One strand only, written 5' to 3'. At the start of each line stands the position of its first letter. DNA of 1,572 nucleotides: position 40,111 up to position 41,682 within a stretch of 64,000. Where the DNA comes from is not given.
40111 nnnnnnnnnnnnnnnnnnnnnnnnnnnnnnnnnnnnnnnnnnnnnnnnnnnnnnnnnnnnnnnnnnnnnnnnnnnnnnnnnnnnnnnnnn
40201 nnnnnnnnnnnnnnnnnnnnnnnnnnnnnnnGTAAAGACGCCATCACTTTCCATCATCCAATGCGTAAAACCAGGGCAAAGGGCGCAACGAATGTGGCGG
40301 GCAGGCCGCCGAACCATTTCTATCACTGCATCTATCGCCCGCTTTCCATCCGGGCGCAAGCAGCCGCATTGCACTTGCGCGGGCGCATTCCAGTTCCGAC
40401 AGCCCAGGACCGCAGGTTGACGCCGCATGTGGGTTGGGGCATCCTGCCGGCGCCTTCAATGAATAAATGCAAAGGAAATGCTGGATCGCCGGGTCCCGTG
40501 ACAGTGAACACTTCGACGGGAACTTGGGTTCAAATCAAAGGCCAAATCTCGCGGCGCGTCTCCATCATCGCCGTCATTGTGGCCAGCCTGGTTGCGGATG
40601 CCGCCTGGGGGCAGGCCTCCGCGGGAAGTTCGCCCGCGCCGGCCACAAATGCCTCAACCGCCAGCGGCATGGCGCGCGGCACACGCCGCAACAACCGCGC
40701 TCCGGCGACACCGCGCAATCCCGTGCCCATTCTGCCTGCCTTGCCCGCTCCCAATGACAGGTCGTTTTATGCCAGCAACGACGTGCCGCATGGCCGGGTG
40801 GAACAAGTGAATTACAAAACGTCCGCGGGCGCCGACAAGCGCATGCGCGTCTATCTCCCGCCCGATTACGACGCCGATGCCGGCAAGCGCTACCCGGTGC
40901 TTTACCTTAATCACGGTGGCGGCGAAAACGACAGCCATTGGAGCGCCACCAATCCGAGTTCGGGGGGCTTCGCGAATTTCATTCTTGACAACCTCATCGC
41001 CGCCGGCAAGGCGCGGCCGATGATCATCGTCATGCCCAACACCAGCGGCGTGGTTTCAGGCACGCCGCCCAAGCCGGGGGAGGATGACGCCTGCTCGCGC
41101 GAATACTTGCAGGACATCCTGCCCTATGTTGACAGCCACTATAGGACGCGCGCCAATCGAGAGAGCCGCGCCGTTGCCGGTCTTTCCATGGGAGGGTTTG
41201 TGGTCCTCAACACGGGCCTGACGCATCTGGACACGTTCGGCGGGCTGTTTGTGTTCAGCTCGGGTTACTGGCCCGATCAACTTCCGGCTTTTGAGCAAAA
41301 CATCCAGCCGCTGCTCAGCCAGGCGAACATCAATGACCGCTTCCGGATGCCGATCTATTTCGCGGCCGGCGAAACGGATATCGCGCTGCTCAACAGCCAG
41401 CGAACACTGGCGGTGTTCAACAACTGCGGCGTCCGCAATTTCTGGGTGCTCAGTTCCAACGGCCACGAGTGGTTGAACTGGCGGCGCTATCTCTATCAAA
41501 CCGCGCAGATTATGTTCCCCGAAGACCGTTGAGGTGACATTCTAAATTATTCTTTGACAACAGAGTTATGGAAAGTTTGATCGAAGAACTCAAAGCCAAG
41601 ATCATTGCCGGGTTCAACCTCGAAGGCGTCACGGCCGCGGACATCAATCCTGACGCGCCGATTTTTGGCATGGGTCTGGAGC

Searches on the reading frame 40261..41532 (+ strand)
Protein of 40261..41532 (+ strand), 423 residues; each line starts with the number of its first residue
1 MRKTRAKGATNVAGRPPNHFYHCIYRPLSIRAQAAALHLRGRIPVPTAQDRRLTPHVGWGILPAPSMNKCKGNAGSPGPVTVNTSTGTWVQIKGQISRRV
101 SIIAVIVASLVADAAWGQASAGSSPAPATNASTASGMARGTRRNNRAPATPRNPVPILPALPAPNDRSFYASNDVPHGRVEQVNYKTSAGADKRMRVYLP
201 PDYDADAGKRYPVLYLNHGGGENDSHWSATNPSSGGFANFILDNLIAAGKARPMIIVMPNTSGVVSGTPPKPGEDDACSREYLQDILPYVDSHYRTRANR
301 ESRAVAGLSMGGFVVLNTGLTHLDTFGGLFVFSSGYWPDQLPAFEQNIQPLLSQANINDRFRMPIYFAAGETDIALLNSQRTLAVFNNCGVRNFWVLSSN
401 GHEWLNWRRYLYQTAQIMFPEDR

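Call 7: search_protein_families(library=pfam, proteins=[window:40261-41532:+], max_evalue=0.001)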
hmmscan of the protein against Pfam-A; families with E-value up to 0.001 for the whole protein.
window:40261-41532:+ (423 aa): 3 families
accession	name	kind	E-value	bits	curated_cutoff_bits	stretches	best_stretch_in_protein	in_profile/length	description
PF00756.26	Esterase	-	2.2e-21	77.2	22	1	190-381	5-202/251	Putative esterase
PF12146.15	Hydrolase_4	-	2.9e-05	23.9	27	1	281-355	57-133/239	Serine aminopeptidase, S33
PF12697.13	Abhydrolase_6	-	0.00046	21.3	26.3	1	218-373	5-138/217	Alpha/beta hydrolase family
